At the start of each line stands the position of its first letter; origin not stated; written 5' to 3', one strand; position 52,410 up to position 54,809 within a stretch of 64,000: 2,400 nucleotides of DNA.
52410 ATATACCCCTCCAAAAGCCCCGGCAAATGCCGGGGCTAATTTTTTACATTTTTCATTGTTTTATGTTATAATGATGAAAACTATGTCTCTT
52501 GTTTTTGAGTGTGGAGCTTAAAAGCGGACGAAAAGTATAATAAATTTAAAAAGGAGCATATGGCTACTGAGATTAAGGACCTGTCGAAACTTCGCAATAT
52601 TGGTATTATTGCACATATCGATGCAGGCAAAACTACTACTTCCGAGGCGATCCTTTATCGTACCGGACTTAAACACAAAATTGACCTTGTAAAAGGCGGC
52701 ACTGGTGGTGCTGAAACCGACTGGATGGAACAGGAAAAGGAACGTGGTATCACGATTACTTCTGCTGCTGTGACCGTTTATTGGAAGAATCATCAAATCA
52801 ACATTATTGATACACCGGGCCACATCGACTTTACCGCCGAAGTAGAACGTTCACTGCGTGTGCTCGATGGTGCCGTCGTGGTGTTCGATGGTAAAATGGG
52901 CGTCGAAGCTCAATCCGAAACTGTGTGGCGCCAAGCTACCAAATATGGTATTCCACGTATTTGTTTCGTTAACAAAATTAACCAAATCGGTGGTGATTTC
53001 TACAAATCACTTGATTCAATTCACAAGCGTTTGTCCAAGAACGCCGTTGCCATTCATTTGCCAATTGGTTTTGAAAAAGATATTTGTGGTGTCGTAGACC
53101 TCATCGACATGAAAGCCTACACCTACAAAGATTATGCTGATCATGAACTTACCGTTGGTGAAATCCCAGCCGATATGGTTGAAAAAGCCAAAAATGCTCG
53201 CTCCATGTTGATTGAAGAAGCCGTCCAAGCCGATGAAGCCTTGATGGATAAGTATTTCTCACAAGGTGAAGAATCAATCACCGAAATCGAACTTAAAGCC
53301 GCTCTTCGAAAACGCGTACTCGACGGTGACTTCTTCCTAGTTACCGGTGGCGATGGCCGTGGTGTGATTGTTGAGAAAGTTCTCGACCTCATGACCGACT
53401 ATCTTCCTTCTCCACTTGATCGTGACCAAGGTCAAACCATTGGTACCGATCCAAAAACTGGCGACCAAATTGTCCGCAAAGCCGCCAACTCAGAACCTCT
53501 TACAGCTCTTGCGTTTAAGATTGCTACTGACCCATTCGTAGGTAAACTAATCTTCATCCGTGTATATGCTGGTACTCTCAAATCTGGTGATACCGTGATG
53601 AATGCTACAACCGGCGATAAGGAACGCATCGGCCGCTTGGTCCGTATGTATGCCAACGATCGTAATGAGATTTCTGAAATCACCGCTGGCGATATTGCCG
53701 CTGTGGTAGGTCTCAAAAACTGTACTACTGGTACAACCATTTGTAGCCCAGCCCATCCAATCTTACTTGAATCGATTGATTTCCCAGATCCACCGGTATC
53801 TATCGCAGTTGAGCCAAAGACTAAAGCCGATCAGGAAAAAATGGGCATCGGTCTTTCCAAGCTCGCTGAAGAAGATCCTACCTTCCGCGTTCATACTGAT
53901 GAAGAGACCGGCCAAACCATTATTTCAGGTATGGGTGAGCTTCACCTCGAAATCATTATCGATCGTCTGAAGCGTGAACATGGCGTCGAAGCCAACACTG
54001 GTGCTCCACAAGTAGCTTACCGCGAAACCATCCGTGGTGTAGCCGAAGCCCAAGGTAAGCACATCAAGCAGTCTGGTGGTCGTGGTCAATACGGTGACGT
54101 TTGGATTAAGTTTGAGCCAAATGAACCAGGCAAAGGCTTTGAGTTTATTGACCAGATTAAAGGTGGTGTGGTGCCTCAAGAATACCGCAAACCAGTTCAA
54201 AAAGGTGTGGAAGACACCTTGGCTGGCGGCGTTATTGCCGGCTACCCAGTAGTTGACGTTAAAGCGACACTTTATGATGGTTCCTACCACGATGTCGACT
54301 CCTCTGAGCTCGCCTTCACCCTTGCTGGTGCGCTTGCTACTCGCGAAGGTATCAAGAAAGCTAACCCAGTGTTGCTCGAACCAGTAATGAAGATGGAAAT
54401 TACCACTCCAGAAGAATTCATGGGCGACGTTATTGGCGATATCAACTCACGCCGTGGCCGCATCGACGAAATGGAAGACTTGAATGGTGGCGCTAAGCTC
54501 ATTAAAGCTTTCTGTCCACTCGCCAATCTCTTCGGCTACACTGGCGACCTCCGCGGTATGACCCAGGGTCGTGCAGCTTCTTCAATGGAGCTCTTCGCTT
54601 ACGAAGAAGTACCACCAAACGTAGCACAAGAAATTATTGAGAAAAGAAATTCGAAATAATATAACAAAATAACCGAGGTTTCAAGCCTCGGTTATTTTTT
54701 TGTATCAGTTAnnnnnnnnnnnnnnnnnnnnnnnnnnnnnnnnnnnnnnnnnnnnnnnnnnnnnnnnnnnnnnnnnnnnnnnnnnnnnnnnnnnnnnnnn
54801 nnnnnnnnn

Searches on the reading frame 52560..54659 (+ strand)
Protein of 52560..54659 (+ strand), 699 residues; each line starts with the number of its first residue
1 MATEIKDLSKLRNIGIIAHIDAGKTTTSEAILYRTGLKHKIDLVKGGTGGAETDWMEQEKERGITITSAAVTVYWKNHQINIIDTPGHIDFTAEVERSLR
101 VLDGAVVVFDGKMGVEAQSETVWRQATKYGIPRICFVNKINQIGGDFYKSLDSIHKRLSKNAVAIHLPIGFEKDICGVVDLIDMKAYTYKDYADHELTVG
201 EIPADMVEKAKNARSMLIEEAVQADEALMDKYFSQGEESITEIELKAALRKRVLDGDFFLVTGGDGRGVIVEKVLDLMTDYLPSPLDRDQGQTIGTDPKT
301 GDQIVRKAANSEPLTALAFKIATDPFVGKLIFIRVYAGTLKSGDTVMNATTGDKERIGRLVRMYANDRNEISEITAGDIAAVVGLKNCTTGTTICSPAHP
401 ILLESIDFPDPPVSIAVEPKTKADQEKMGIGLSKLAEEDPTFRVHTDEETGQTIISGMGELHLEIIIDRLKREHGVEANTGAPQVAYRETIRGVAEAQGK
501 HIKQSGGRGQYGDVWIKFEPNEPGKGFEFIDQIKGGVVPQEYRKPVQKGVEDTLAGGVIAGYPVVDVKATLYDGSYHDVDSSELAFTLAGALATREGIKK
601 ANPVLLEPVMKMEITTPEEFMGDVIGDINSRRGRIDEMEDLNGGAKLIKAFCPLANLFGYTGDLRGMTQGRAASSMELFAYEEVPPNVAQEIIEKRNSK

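Call 32: search_protein_families(library=pfam, max_evalue=1, proteins=[window:52560-54659:+])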
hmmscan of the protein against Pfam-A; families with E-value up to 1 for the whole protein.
window:52560-54659:+ (699 aa): 10 families
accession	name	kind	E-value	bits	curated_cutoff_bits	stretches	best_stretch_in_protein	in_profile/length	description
PF00009.33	GTP_EFTU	-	3.7e-54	183.6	26.5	1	10-283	2-187/188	Elongation factor Tu GTP binding domain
PF03764.24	EFG_IV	-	3.2e-45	153.2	24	1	483-602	1-121/121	Elongation factor G, domain IV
PF14492.12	EFG_III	-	1.4e-33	115.2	27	1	408-481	1-74/75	Elongation Factor G, domain III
PF00679.30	EFG_C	-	4.2e-28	97.6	27.9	1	604-691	1-88/89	Elongation factor G C-terminus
PF03144.31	GTP_EFTU_D2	-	3.3e-17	63.1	30.3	1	328-395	1-73/73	Elongation factor Tu domain 2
PF22042.2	EF-G_D2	-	1.8e-16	60.4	27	1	314-396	2-83/84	Elongation factor G domain 2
PF16658.11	RF3_C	-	3e-06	27.5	40.1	1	416-493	14-91/132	Class II release factor RF3, C-terminal domain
PF01926.29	MMR_HSR1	-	7.5e-05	23.2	21.9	1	59-139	27-113/113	50S ribosome-binding GTPase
PF13535.11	ATP-grasp_4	-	0.0041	17.2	27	1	203-250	42-90/160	ATP-grasp domain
PF04548.22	AIG1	-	0.0073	16.1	27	1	60-96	31-67/212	AIG1 family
